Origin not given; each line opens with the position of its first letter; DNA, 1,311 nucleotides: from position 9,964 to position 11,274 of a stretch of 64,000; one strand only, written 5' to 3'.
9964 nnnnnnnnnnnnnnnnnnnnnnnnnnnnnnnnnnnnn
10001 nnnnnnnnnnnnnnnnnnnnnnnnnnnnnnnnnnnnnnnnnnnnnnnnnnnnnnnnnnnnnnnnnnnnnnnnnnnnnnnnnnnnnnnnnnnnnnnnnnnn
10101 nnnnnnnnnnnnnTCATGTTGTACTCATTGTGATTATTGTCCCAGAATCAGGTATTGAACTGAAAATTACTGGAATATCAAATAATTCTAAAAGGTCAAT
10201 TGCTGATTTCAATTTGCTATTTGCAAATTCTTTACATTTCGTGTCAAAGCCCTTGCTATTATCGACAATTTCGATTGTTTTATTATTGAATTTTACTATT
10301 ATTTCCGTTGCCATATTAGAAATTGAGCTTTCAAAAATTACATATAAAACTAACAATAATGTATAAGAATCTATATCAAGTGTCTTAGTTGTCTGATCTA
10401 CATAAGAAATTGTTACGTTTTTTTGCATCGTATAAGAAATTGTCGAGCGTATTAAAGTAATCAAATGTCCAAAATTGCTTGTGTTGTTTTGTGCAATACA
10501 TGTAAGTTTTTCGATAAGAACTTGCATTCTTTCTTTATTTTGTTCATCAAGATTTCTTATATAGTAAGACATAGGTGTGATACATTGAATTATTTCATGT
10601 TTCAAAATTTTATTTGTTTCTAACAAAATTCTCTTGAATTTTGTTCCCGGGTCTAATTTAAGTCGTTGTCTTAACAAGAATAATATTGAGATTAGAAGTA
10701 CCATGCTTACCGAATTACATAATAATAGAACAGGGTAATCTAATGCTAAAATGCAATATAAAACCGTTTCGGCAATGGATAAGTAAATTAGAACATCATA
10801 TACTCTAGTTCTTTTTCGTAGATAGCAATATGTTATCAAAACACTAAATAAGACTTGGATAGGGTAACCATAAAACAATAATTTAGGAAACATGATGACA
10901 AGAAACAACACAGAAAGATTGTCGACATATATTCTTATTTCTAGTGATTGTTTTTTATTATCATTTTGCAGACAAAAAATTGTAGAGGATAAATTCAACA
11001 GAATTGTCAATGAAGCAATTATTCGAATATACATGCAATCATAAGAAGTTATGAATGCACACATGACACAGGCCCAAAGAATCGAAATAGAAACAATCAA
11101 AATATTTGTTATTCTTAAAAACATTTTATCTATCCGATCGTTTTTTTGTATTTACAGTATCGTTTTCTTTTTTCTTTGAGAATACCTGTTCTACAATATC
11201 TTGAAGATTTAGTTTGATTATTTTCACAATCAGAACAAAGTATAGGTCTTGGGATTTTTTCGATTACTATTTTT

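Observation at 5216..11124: Accessory membrane cluster: trypsin-like protease, coupled mini-ORF, polytopic membrane proteins and an orphan histidine-kinase-like sensor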

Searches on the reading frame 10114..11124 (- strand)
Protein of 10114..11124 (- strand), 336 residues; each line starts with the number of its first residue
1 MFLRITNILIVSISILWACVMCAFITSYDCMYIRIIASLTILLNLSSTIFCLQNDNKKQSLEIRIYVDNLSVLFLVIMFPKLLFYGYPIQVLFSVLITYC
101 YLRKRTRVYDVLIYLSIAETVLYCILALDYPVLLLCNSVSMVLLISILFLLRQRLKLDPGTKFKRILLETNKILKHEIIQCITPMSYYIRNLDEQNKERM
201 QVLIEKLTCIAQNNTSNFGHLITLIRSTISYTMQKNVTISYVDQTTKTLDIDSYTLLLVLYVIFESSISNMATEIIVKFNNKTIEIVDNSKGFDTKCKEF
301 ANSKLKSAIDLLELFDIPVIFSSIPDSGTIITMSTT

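Call 3: search_protein_families(library=pfam, proteins=[window:10114-11124:-], max_evalue=1)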
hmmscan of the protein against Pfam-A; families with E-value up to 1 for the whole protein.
window:10114-11124:- (336 aa): 1 family
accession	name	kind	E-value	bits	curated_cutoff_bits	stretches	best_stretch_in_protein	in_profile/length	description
PF10339.14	Vel1p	-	0.011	15.5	23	1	201-293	75-163/202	Yeast-specific zinc responsive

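Call 4: search_protein_families(library=phrogs, proteins=[window:10114-11124:-], max_evalue=0.1)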
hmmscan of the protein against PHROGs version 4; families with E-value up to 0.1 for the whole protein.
window:10114-11124:- (336 aa): 2 families
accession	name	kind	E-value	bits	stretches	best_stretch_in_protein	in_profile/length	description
phrog_28278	-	unknown function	0.0063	17.4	1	191-245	17-69/72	-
phrog_9689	-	head and packaging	0.049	14.4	0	205-252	115-166/176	virion structural protein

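Call 10: search_protein_families(library=ncbifam, proteins=[window:10114-11124:-], max_evalue=1)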
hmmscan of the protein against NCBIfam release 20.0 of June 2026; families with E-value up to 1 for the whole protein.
window:10114-11124:- (336 aa): 0 families

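Call 22: find_related_loci(query=window:10114-11124:-, collection=viral_contigs, flank=10000)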
Query window:10114-11124:- (336 aa) in viral_contigs; peptide patterns used: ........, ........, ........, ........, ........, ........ (x = any residue, [..] = any of these).
7 stretches matched a pattern, but none encodes a relative of the query by tblastn (E <= 1e-3).

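Call 33: search_protein_representatives(protein=window:10114-11124:-)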
Query: 336 residues. Proteins with E-value up to 0.001 (for the whole library): 9; up to 1e-10: 9; up to 1e-30: 7. The best 9 are listed.
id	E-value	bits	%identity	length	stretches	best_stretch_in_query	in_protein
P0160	1.3e-86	307.2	99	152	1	185-336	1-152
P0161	5.3e-75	269.1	43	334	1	7-333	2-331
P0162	4.7e-67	243.0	61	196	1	141-334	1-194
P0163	1.5e-65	238.0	42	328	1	7-333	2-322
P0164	1.1e-58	215.6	38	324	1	7-333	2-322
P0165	2.6e-53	197.9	35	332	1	14-332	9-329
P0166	6.8e-35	137.4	39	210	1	134-327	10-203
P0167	7.0e-15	71.7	59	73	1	264-334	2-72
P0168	7.6e-13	65.0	25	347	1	8-297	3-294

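Call 35: search_protein_families(library=pfam, alignment_id=A1, max_evalue=1)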
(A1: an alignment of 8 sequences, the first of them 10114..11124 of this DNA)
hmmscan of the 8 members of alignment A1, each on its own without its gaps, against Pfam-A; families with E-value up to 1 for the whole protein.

A. member 1, window:10114-11124:- (336 aa): 1 family
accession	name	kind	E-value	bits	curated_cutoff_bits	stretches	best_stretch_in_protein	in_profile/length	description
PF10339.14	Vel1p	-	0.011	15.5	23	1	201-293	75-163/202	Yeast-specific zinc responsive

B. families by the number of members that match (of 8 scanned): 14 families
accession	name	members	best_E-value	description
PF02518.31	HATPase_c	2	1.8e-05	Histidine kinase-, DNA gyrase B-, and HSP90-like ATPase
PF10339.14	Vel1p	2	0.011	Yeast-specific zinc responsive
PF13589.12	HATPase_c_3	1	0.0015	Histidine kinase-, DNA gyrase B-, and HSP90-like ATPase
PF20712.2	CyanoTRADDas_TM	1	0.0067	Cyanobacterial TRADD-N associated 2-Transmembrane domain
PF21117.3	MRB1590_C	1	0.0079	MRB1590 C-terminal domain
PF22759.1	E217_GP41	1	0.012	Baseplate hub gp41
PF20865.2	FAM186A-B_C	1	0.042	FAM186A/B, C-terminal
PF15821.10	DUF4709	1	0.058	Domain of unknown function (DUF4709)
PF18115.7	Tudor_3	1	0.071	DNA repair protein Crb2 Tudor domain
PF21594.4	UBA_MELK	1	0.098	Maternal embryonic leucine zipper kinase, UBA domain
PF00512.31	HisKA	1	0.22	His Kinase A (phospho-acceptor) domain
PF11833.13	CPP1-like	1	0.24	Protein CHAPERONE-LIKE PROTEIN OF POR1-like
PF13273.12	DUF4064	1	0.34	Protein of unknown function (DUF4064)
PF16054.10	TMEM72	1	0.72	Transmembrane protein family 72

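Call 36: search_solved_structures(query=A1, max_evalue=1, show_alignments=2)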
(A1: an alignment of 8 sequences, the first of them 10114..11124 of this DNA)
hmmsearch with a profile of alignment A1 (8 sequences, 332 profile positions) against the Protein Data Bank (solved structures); distinct sequences matched with E-value up to 1: 6.
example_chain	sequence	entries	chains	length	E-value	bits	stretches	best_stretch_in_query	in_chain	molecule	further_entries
4gt8_A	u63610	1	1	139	0.17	14.1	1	262-329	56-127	Sensor protein vraS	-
4tqu_M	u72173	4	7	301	0.24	13.6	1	73-147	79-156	AlgM1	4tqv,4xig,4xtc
4d49_A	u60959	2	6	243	0.28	13.4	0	185-218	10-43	ARMADILLO REPEAT PROTEIN ARM00027 | YIII(Dq.V1)4CPAF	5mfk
5mfi_A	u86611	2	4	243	0.35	13.1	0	185-218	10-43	YIII(Dq.V2)4CqI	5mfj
4d4e_A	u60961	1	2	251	0.73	12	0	185-218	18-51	ARMADILLO REPEAT PROTEIN ARM00016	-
5mfb_A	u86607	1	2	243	0.75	12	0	185-218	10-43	YIII(Dq)4CqI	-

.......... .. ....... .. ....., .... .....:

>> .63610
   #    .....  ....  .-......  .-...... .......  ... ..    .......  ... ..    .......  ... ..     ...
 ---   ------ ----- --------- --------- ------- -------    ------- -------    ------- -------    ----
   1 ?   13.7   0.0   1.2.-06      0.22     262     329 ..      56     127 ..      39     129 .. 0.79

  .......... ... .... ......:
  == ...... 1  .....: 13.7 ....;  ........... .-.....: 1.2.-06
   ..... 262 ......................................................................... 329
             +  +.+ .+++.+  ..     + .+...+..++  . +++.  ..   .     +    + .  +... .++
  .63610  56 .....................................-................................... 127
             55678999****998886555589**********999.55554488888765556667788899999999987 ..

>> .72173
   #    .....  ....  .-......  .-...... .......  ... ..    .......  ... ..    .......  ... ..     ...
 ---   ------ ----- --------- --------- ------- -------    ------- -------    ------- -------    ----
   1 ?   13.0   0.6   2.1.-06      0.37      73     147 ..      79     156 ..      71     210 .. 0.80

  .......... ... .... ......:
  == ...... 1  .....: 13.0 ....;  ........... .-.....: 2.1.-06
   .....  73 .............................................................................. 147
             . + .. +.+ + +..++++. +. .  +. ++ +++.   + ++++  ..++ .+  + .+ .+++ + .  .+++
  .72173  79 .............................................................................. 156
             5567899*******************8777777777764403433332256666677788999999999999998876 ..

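Call 52: predict_structure(alignment_id=A2)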
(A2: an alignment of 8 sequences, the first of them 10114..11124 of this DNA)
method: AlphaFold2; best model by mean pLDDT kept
length: 336 residues; sequences in the alignment: 8
mean_pLDDT: 81.7   pTM: 0.48
mean pLDDT of the five models: 81.7, 80.8, 79.2, 76.0, 70.2
residues with pLDDT >= 90: 52; 70-90: 247; 50-70: 37; < 50: 0
segments of 3 or more residues with pLDDT < 50: none
pLDDT, mean of each block of 10 residues (from residue 1): 73 89 90 92 91 84 90 86 76 85 78 89 83 83 87 68 69 74 79 83 75 64 76 76 68 80 89 88 88 85 88 85 87 83
secondary structure, 60 per line:
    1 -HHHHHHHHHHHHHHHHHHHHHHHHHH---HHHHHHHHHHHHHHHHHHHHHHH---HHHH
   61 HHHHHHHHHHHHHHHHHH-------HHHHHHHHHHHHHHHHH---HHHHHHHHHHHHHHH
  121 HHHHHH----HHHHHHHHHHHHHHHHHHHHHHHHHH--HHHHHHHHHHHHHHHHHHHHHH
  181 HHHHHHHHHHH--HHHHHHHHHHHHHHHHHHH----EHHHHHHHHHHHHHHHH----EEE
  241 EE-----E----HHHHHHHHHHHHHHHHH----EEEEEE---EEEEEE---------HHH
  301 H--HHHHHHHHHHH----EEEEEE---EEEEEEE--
elements in order: H2-27 H31-53 H57-78 H86-102 H106-126 H131-156 H159-191 H194-212 H218-233 E238-242 H253-269 E274-279 E283-288 H298-301 H304-314 E319-324 E328-334

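Call 56: fold_search(model_id=the predicted structure, library=pdb)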
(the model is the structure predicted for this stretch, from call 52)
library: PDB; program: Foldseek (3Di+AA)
matches with E <= 10: 435; with E <= 0.001: 265
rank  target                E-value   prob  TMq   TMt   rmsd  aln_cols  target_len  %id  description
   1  9jfj_A                2.9e-07  1.00  0.32  0.45  10.0       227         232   14  Crystal structure of the cytoplasmic domain of ZraS in ADP-bound form (released 2025-03-26)
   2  8g3a_D                1.1e-06  1.00  0.31  0.31   9.6       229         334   16  BceAB-S nucleotide free TM state 1 (released 2023-06-21)
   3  9jfj_B                1.4e-06  1.00  0.31  0.44  15.3       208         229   13  Crystal structure of the cytoplasmic domain of ZraS in ADP-bound form (released 2025-03-26)
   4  9jfj_D                1.8e-06  1.00  0.30  0.42  15.7       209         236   11  Crystal structure of the cytoplasmic domain of ZraS in ADP-bound form (released 2025-03-26)
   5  2c2a                  2.8e-06  1.00  0.31  0.41   8.6       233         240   13  Structure of the entire cytoplasmic portion of a sensor histidine kinase protein (released 2005-11-21)
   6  6rfv_A                3.2e-06  1.00  0.30  0.42   8.8       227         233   12  Revisiting pH-gated conformational switch. Complex HK853-RR468 pH 7 (released 2020-02-19)
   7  4jas_A                3.4e-06  1.00  0.30  0.41   8.5       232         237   13  Structural basis of a rationally rewired protein-protein interface (HK853mutant A268V, A271G, T275M, V294T and D297E a (released 2013-09-04)
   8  4jau                  3.4e-06  1.00  0.30  0.42   8.4       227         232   14  Structural basis of a rationally rewired protein-protein interface (HK853mutant A268V, A271G, T275M, V294T and D297E) (released 2013-09-04)
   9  6rgy_B                3.6e-06  1.00  0.30  0.41   8.1       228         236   13  Revisiting pH-gated conformational switch. Complex HK853-RR468 pH 7.5 (released 2020-02-19)
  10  6rh7_B                3.8e-06  1.00  0.31  0.43   8.3       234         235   13  Revisiting pH-gated conformational switch. Complex HK853 mutant H260A -RR468 mutant D53A pH 7.5 (released 2020-02-19)
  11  9jfj_C                3.8e-06  1.00  0.29  0.41  10.0       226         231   15  Crystal structure of the cytoplasmic domain of ZraS in ADP-bound form (released 2025-03-26)
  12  4jav_A                4.0e-06  1.00  0.31  0.41   8.9       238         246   13  Structural basis of a rationally rewired protein-protein interface (HK853wt and RR468mutant V13P, L14I, I17M and N21V) (released 2013-09-04)
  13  3ehj_B                4.0e-06  1.00  0.26  0.38  17.6       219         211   16  Crystal structure of DesKC-H188V in complex with AMP-PCP (released 2009-09-15)
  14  4zki_A                4.4e-06  1.00  0.30  0.42  10.4       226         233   13  The crystal structure of Histidine Kinase YycG with ADP (released 2016-05-04)
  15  5uht_A                4.6e-06  1.00  0.32  0.43   8.6       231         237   14  Structure of the Thermotoga maritima HK853-BeF3-RR468 complex at pH 5.0 (released 2017-12-27)
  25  4q20_B                6.3e-06  1.00  0.30  0.43   9.2       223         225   12  Crystal structure of a C-terminal part of tyrosine kinase (DivL) from Caulobacter crescentus CB15 at 2.50 A resolution (released 2014-04-23)
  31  4q20_A                7.7e-06  1.00  0.31  0.43   9.1       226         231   12  Crystal structure of a C-terminal part of tyrosine kinase (DivL) from Caulobacter crescentus CB15 at 2.50 A resolution (released 2014-04-23)
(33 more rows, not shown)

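Call 57: search_solved_structures(query=P0168, max_evalue=1, show_alignments=3)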
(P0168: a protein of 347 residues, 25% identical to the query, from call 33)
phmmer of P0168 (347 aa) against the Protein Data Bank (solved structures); distinct sequences matched with E-value up to 1: 2.
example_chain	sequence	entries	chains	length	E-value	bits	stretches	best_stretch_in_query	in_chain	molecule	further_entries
3g67_A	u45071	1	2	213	0.66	12.4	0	218-299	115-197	Methyl-accepting chemotaxis protein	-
3d36_A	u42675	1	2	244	0.91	11.9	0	267-342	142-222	Sporulation kinase B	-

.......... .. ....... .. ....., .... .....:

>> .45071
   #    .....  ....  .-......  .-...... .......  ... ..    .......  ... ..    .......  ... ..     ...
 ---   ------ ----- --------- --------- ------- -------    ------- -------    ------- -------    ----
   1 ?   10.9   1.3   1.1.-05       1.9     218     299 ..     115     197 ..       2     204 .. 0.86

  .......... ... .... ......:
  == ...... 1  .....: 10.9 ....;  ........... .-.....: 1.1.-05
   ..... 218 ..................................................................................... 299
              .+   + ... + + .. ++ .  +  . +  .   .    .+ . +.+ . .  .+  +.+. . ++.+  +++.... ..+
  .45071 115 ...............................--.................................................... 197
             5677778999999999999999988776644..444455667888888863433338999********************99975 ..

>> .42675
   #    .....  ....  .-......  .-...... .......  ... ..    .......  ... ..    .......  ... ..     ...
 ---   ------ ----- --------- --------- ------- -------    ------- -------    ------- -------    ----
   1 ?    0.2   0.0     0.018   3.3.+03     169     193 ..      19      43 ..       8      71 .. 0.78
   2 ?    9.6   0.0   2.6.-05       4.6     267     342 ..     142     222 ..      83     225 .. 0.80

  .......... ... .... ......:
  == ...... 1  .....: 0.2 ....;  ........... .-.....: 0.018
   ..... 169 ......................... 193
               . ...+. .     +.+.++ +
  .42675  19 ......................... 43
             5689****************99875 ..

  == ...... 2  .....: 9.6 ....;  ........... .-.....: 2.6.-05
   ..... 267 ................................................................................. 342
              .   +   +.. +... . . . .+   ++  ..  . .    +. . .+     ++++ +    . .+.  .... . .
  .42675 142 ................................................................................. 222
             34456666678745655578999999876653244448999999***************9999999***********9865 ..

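Call 94: find_encoding_contigs(protein=P0168, flank=8000, max_places=3)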
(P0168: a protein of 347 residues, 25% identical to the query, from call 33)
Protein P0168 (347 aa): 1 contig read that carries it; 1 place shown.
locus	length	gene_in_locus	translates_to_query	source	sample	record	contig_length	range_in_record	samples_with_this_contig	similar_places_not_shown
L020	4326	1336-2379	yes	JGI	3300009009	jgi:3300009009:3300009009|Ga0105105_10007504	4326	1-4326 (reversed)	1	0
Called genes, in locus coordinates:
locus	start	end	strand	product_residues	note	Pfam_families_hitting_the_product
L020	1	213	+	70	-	?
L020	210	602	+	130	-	-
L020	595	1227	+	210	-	PF08241:Methyltransf_11, PF13649:Methyltransf_25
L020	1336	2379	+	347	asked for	PF02518:HATPase_c (faint)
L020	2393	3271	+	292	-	-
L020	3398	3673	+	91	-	PF00381:PTS-HPr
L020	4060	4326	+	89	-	?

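Call 99: search_protein_families(library=pfam, proteins=[L020:2393-3271:+], max_evalue=0.1)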
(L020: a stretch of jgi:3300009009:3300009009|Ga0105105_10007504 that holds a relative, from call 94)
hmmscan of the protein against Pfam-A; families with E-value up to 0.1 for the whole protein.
L020:2393-3271:+ (292 aa): 0 families

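Call 100: search_protein_families(library=padloc, proteins=[window:10114-11124:-], max_evalue=0.01)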
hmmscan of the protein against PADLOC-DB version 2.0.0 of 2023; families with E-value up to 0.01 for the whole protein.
window:10114-11124:- (336 aa): 0 families

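Call 109: search_dna_similar(query=window:10114-11124:-, collection=phages, mode=protein, max_evalue=0.001)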
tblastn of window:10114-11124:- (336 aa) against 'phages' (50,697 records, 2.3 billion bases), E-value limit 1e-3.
No match.
